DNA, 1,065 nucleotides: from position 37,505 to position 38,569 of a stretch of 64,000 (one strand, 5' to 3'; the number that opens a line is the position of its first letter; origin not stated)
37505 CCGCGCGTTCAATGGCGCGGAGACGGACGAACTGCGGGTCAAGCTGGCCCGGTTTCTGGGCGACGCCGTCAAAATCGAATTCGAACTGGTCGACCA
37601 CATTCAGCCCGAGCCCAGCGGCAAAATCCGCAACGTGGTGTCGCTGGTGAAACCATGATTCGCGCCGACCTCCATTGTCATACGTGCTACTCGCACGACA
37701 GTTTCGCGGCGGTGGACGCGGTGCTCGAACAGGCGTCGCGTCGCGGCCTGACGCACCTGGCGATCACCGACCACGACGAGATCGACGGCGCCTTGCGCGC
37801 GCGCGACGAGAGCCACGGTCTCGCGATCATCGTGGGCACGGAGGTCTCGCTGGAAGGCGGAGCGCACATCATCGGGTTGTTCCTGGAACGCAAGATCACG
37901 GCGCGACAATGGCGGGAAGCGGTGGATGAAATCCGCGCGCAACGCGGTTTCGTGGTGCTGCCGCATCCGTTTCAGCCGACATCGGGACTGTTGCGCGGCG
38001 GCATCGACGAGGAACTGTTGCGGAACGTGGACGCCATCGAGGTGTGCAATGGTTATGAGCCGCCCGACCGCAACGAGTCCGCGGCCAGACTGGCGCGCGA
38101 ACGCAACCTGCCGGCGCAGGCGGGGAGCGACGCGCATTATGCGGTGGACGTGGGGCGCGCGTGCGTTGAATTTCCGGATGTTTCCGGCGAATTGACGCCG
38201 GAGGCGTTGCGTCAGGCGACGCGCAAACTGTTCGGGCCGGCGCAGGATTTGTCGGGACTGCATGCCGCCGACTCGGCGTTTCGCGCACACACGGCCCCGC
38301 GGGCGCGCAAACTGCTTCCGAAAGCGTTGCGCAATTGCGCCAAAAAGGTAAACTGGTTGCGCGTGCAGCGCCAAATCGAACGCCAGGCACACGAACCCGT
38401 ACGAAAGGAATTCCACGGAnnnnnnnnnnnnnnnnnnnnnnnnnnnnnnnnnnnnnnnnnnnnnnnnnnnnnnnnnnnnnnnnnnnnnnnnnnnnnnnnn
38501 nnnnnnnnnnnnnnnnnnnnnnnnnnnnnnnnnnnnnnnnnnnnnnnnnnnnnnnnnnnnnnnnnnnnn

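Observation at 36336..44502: Seven-gene coupled operon (CapK-like adenylating enzyme, PHP, HisC-like, bi-domain oxidoreductase, unknown, WecB, WecG): candidate pathway for an amino-substituted ManNAc-type residue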

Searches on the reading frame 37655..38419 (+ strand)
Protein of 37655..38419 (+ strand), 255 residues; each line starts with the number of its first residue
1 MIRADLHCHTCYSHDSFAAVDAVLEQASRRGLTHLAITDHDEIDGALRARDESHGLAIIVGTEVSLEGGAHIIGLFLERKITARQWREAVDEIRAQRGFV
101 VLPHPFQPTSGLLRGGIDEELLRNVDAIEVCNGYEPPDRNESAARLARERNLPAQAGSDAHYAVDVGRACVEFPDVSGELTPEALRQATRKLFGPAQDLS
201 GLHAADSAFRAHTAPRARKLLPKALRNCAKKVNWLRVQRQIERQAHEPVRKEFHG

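Call 5: search_protein_families(library=pfam, proteins=[window:37655-38419:+], max_evalue=0.01)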
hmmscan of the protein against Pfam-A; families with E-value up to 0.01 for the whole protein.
window:37655-38419:+ (255 aa): 2 families
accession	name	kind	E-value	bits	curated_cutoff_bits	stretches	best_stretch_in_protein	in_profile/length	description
PF13263.12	PHP_C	-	2.9e-12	46.4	21.3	1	139-190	3-52/56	PHP-associated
PF02811.25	PHP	-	2.6e-11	44.6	26.4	1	5-67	1-66/164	PHP domain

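Call 6: search_protein_families(library=ncbifam, proteins=[window:37655-38419:+], max_evalue=0.01)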
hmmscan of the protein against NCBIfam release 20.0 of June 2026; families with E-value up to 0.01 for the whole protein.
window:37655-38419:+ (255 aa): 18 families
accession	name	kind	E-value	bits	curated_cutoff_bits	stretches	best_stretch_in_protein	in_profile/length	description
NF038032.1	CehA_McbA_metalo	domain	1.2e-19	70.9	80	1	2-190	3-209/315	CehA/McbA family metallohydrolase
NF041577.1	nside_bi_sphtase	equivalog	3.5e-18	65.8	400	2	1-81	1-85/276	3',5'-nucleoside bisphosphate phosphatase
NF047791.1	RNaseRnm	equivalog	4.5e-15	55.6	375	2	4-79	3-84/275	RNase RNM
NF006702.0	PRK09248.1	domain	8.6e-09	35.2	264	1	2-41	3-42/246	PHP domain-containing protein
NF041661.1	Cycl_ph_dihydrol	equivalog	1.9e-08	33.9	500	1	5-65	1-62/259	phosphoribosyl 1,2-cyclic phosphate 1,2-diphosphodiesterase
NF045780.1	TrlF_fam_ATP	equivalog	1e-07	31.1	350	1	3-82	7-102/944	TrlF family AAA-like ATPase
NF004225.0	PRK05672.1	subfamily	5.2e-07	28.1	939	1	4-70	7-80/1047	error-prone DNA polymerase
TIGR00594.1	polc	superfamily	1.7e-05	23.1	434.35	1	5-69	3-70/1022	DNA polymerase III subunit alpha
NF004226.0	PRK05673.1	equivalog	4.1e-05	21.7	1002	1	5-68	8-74/1146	DNA polymerase III subunit alpha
NF006375.0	PRK08609.1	equivalog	5.5e-05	21.9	426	1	2-41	335-373/571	DNA polymerase/3'-5' exonuclease PolX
NF005996.1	PRK08123.1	equivalog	0.0001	21.7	133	0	5-43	2-41/262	histidinol-phosphatase HisJ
NF005298.0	PRK06826.1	equivalog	0.0001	20.2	1260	1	5-65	7-70/1151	DNA polymerase III subunit alpha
TIGR01856.1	hisJ_fam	subfamily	0.0002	21.1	90.2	1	5-44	2-41/252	histidinol-phosphatase HisJ family protein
NF006251.0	PRK08392.1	equivalog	0.00042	19.9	212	1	4-41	2-38/216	hypothetical protein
NF005596.0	PRK07328.1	subfamily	0.00087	18.8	202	0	4-40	4-40/269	histidinol-phosphatase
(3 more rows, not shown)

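Call 11: search_solved_structures(query=window:37655-38419:+, max_evalue=0.01)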
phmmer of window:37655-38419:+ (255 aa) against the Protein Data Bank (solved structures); distinct sequences matched with E-value up to 0.01: 5.
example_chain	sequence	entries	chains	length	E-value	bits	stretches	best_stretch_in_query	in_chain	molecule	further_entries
3e0f_A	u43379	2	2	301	1.3e-08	37.9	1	5-66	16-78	Putative Metal-dependent Phosphoesterase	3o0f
7ug9_A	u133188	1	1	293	1.5e-07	34.4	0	4-77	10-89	5'-3' exoribonuclease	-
9etk_A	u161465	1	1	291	2.6e-07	33.6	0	2-108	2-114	Metal-dependent phosphoesterases (PHP family)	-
2yb1_A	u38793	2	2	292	7e-06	28.9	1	2-77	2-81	AMIDOHYDROLASE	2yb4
3f2b_A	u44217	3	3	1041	0.0098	18.6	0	3-66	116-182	DNA-directed DNA polymerase III alpha chain | GEOBACILLUS KAUSTOPHILUS DNA POLC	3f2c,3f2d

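Call 66: find_homologous_proteins(query=window:37655-38419:+, max_evalue=0.00001)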
Query window:37655-38419:+ (255 aa): 5252 proteins with E <= 0.00001 among 8000 candidates; the best 120 are listed.
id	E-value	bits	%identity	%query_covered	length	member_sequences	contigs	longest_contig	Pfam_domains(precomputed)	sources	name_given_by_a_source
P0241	2.0e-166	570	100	100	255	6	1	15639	PF13263.13,PF02811.27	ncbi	ncbi:MAG: PHP-associated domain-containing protein [Verrucomicrobiia bacterium]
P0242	3.6e-154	529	92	100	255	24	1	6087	PF13263.13,PF02811.27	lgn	-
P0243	5.1e-153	526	91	100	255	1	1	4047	PF13263.13,PF02811.27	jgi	jgi:predicted metal-dependent phosphoesterase TrpH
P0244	1.5e-151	521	90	100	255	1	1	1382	PF13263.13,PF02811.27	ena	-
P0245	1.9e-150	517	89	100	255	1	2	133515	PF13263.13,PF02811.27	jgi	jgi:predicted metal-dependent phosphoesterase TrpH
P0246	2.3e-149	514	89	100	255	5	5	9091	PF13263.13,PF02811.27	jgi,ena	jgi:predicted metal-dependent phosphoesterase TrpH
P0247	9.0e-149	512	89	100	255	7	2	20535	PF13263.13,PF02811.27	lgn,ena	-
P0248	3.7e-148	510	89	100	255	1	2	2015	PF13263.13,PF02811.27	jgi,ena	jgi:predicted metal-dependent phosphoesterase TrpH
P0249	5.0e-148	509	90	100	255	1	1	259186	PF13263.13,PF02811.27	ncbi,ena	-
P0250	6.6e-148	509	88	100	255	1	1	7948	PF13263.13,PF02811.27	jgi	jgi:predicted metal-dependent phosphoesterase TrpH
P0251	3.6e-147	507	88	100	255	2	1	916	PF13263.13,PF02811.27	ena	-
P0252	3.7e-147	506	90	99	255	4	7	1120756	PF13263.13,PF02811.27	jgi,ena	jgi:hypothetical protein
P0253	4.3e-147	506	89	100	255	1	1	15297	PF13263.13,PF02811.27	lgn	-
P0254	4.8e-147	506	87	100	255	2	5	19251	PF13263.13,PF02811.27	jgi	jgi:hypothetical protein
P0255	1.5e-145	501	87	100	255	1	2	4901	PF13263.13,PF02811.27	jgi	-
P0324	1.1e-35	141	42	96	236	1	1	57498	PF13263.13,PF02811.27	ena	-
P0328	2.2e-34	137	37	96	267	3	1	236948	PF13263.13,PF02811.27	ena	-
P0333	6.2e-34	136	39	96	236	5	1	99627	PF13263.13,PF02811.27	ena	-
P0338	1.0e-33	135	40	96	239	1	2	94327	PF13263.13,PF02811.27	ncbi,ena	-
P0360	8.5e-33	132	50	65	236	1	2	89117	PF13263.13,PF02811.27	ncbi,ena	-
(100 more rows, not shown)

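Call 67: find_encoding_contigs(protein=P0328, flank=9000, max_places=1)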
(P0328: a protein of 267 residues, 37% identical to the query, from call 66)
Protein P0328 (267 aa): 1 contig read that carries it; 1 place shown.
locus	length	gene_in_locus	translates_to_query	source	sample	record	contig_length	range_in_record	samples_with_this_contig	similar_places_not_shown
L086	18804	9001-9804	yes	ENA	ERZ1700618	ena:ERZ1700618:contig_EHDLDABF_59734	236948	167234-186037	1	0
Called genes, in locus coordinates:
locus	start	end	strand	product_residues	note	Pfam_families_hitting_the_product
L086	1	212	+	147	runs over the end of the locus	PF00534:Glycos_transf_1, PF13692:Glyco_trans_1_4, PF13524:Glyco_trans_1_2 (weak)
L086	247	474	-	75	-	PF00535:Glycos_transf_2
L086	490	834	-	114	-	-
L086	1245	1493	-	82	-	-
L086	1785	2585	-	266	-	PF08241:Methyltransf_11, PF13649:Methyltransf_25 (faint)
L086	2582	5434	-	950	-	PF01073:3Beta_HSD (weak), PF01370:Epimerase, PF02719:Polysacc_synt_2 (faint), PF04321:RmlD_sub_bind, PF07993:NAD_binding_4 (faint), PF13460:NAD_binding_10, PF01408:GFO_IDH_MocA, PF22725:GFO_IDH_MocA_C3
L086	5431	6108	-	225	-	-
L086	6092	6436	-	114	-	PF00535:Glycos_transf_2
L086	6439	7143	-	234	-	-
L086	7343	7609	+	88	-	PF01041:DegT_DnrJ_EryC1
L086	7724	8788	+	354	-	-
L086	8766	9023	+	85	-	PF27533:CapK_C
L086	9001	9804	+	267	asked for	PF02811:PHP (weak), PF13263:PHP_C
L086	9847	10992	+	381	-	PF00155:Aminotran_1_2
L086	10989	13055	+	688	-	PF08240:ADH_N (weak), PF00107:ADH_zinc_N, PF01408:GFO_IDH_MocA, PF22725:GFO_IDH_MocA_C3 (faint)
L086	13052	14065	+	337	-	-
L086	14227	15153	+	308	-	PF02350:Epimerase_2, PF13579:Glyco_trans_4_4 (weak)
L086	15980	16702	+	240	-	PF09976:TPR_21, PF13174:TPR_6 (faint), PF13424:TPR_12 (faint), PF13428:TPR_14 (faint), PF13432:TPR_16 (weak), PF14559:TPR_19 (faint), PF00515:TPR_1 (faint), PF13432:TPR_16 (weak), +1 more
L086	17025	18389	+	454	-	PF13372:Alginate_exp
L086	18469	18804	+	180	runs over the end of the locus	PF00293:NUDIX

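Call 68: find_encoding_contigs(protein=P0333, flank=9000, max_places=1)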
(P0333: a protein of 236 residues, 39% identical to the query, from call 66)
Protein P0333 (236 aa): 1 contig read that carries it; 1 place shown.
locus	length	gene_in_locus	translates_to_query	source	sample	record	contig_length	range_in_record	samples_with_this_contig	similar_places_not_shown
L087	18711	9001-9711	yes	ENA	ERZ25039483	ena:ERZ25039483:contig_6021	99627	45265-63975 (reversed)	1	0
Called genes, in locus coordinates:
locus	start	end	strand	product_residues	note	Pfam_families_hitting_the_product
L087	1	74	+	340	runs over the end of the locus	PF00119:ATP-synt_A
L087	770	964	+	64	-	PF00430:ATP-synt_B (faint)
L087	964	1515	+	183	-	PF00213:OSCP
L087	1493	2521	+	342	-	-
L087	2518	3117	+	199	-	PF00006:ATP-synt_ab, PF00306:ATP-synt_ab_C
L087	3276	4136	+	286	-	PF00231:ATP-synt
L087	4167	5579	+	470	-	PF02874:ATP-synt_ab_N, PF00006:ATP-synt_ab, PF22919:ATP-synt_VA_C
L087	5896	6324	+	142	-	PF02823:ATP-synt_DE_N, PF00401:ATP-synt_DE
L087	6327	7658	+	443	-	PF00275:EPSP_synthase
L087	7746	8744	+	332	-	PF06723:MreB_Mbl, PF00012:HSP70, PF14450:FtsA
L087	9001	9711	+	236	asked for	PF02811:PHP, PF13263:PHP_C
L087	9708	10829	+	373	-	PF03706:LPG_synthase_TM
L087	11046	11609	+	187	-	PF13560:HTH_31, PF01381:HTH_3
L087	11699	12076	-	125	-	-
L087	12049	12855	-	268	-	-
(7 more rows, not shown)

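Call 69: find_encoding_contigs(protein=P0360, flank=9000, max_places=1)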
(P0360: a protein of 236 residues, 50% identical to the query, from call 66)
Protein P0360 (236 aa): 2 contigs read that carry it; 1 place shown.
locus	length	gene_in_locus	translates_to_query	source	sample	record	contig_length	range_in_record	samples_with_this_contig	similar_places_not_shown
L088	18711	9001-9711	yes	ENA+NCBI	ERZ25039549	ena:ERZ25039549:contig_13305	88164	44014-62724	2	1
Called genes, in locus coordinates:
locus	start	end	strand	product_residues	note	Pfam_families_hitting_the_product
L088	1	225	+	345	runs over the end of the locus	PF00119:ATP-synt_A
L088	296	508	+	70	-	PF00137:ATP-synt_C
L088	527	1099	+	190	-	PF00430:ATP-synt_B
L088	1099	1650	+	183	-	PF00213:OSCP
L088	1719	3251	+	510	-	PF02874:ATP-synt_ab_N, PF00006:ATP-synt_ab, PF00306:ATP-synt_ab_C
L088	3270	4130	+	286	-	PF00231:ATP-synt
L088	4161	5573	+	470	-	PF02874:ATP-synt_ab_N, PF00006:ATP-synt_ab, PF22919:ATP-synt_VA_C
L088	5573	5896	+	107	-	-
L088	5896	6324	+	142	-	PF02823:ATP-synt_DE_N, PF00401:ATP-synt_DE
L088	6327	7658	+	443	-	PF00275:EPSP_synthase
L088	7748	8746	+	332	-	PF06723:MreB_Mbl, PF00012:HSP70, PF14450:FtsA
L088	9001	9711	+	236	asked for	PF02811:PHP, PF13263:PHP_C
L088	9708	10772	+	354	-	PF03706:LPG_synthase_TM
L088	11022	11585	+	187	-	-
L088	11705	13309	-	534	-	PF13231:PMT_2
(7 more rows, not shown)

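Call 73: find_encoding_contigs(protein=P0338, flank=10000, max_places=1)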
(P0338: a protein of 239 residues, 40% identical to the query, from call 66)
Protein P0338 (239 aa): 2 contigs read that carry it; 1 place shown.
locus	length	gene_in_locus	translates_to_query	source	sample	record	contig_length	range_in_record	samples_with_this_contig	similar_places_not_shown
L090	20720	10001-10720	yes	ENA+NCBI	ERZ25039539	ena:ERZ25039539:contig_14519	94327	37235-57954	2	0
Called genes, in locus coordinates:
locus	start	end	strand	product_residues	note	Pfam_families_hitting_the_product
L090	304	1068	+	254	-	PF00119:ATP-synt_A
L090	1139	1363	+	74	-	PF00137:ATP-synt_C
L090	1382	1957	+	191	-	PF00430:ATP-synt_B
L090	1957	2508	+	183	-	PF00213:OSCP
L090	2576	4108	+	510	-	PF02874:ATP-synt_ab_N, PF00006:ATP-synt_ab, PF00306:ATP-synt_ab_C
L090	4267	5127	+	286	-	PF00231:ATP-synt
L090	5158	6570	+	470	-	PF02874:ATP-synt_ab_N, PF00006:ATP-synt_ab, PF22919:ATP-synt_VA_C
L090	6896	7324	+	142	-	PF02823:ATP-synt_DE_N, PF00401:ATP-synt_DE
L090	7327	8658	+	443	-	PF00275:EPSP_synthase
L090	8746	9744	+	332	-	PF06723:MreB_Mbl, PF00012:HSP70, PF14450:FtsA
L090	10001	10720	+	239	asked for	PF02811:PHP, PF13263:PHP_C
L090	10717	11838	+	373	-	PF03706:LPG_synthase_TM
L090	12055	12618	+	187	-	PF13560:HTH_31, PF01381:HTH_3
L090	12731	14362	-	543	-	PF13231:PMT_2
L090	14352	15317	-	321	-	PF01261:AP_endonuc_2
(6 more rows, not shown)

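Call 74: find_encoding_contigs(protein=P0324, flank=10000, max_places=1)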
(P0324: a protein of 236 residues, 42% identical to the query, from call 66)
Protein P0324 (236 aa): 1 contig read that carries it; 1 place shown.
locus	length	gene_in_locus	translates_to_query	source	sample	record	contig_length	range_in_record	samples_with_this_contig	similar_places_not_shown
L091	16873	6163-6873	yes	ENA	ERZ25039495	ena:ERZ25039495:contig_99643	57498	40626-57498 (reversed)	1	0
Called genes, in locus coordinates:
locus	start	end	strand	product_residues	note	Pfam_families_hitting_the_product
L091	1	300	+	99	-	?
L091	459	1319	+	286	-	PF00231:ATP-synt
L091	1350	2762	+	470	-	PF02874:ATP-synt_ab_N, PF00006:ATP-synt_ab, PF22919:ATP-synt_VA_C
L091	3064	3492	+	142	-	PF02823:ATP-synt_DE_N, PF00401:ATP-synt_DE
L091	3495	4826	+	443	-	PF00275:EPSP_synthase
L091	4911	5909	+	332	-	PF06723:MreB_Mbl, PF00012:HSP70, PF14450:FtsA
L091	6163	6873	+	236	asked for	PF02811:PHP, PF13263:PHP_C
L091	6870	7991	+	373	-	PF03706:LPG_synthase_TM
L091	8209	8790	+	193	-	PF01381:HTH_3, PF13560:HTH_31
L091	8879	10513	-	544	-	PF13231:PMT_2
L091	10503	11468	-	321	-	PF01261:AP_endonuc_2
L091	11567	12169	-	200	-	PF02482:Ribosomal_S30AE, PF16321:Ribosom_S30AE_C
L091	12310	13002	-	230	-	PF00156:Pribosyltran (weak)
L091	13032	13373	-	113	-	PF02643:DUF192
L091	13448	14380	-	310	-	PF00482:T2SSF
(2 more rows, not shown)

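Call 75: search_protein_families(library=ncbifam, proteins=[L086:9847-10989:+], max_evalue=1e-10)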
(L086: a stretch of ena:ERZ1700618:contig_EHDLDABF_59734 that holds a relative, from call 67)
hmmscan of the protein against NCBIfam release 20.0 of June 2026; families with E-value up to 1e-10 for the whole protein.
L086:9847-10989:+ (381 aa): 17 families
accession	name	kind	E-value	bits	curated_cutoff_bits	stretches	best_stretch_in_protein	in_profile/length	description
TIGR01140.1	L_thr_O3P_dcar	equivalog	8.5e-52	176.3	290.55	1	57-373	33-331/331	threonine-phosphate decarboxylase CobD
TIGR01141.1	hisC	equivalog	1e-44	152.8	276.55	1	48-374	32-348/349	histidinol-phosphate transaminase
NF005915.1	PRK07908.1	equivalog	4.9e-27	95.2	360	1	52-372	27-331/332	Rv2231c family histidinol phosphate aminotransferase CobC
NF006225.0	PRK08354.1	equivalog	3.7e-26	92.2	288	1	36-375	14-315/318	putative aminotransferase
NF003496.0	PRK05166.1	equivalog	8.2e-26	90.6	540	1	46-376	46-370/373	histidinol-phosphate transaminase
NF002877.0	PRK03317.1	equivalog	1.2e-25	90.1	409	1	86-378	91-369/374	histidinol-phosphate transaminase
NF053748.1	bifunc_CobBC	exception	8.2e-22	77.4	950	1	49-372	492-796/797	bifunctional hydrogenobyrinic acid a,c-diamide synthase/histidinol phosphate aminotransferase CobBC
NF002726.0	PRK02610.1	equivalog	5e-19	68.5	391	1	85-378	88-371/374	histidinol-phosphate transaminase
NF002878.0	PRK03321.1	subfamily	8.7e-19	67.4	374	1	47-376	33-349/352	histidinol-phosphate transaminase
NF005021.0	PRK06425.1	equivalog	4.3e-17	62.2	353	1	23-377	5-332/335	histidinol-phosphate aminotransferase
NF006014.0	PRK08153.1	equivalog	1.5e-15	56.9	510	1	46-380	43-368/370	pyridoxal phosphate-dependent aminotransferase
NF041364.1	GntC_guanitoxin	equivalog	6.2e-15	55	415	1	108-363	83-343/356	guanitoxin biosynthesis PLP-dependent (S)-gamma-hydroxy-L-arginine cyclodehydratase GntC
NF006580.0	PRK09105.1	subfamily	1.2e-14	54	444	1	66-376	76-371/375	pyridoxal phosphate-dependent aminotransferase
NF051461.1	pyoverd_PtaA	equivalog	1.4e-14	53.6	500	1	46-255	44-246/359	pyoverdine biosynthesis transaminase PtaA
NF004494.0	PRK05839.1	equivalog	4.8e-13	48.6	485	1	114-246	114-246/376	succinyldiaminopimelate transaminase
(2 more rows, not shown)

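Call 82: predict_structure(alignment_id=A4)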
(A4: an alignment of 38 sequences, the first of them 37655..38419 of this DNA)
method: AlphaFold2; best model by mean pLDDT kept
length: 255 residues; sequences in the alignment: 38
mean_pLDDT: 94.4   pTM: 0.91
mean pLDDT of the five models: 94.4, 94.2, 94.1, 93.9, 93.9
residues with pLDDT >= 90: 221; 70-90: 27; 50-70: 7; < 50: 0
segments of 3 or more residues with pLDDT < 50: none
pLDDT, mean of each block of 10 residues (from residue 1): 98 95 97 98 98 95 97 98 98 98 96 96 98 96 98 98 97 93 96 96 91 65 83 95 93 90
secondary structure, 60 per line:
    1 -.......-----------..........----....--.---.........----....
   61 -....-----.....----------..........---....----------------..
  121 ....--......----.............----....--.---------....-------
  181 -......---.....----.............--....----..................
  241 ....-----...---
elements in order: E2-8 H20-29 E34-37 H44-52 E57-60 E62-65 E71-75 H86-95 E99-102 H119-124 E127-132 H137-149 E154-157 E170-173 H182-187 E191-195 H200-212 H215-218 H223-244 E250-252
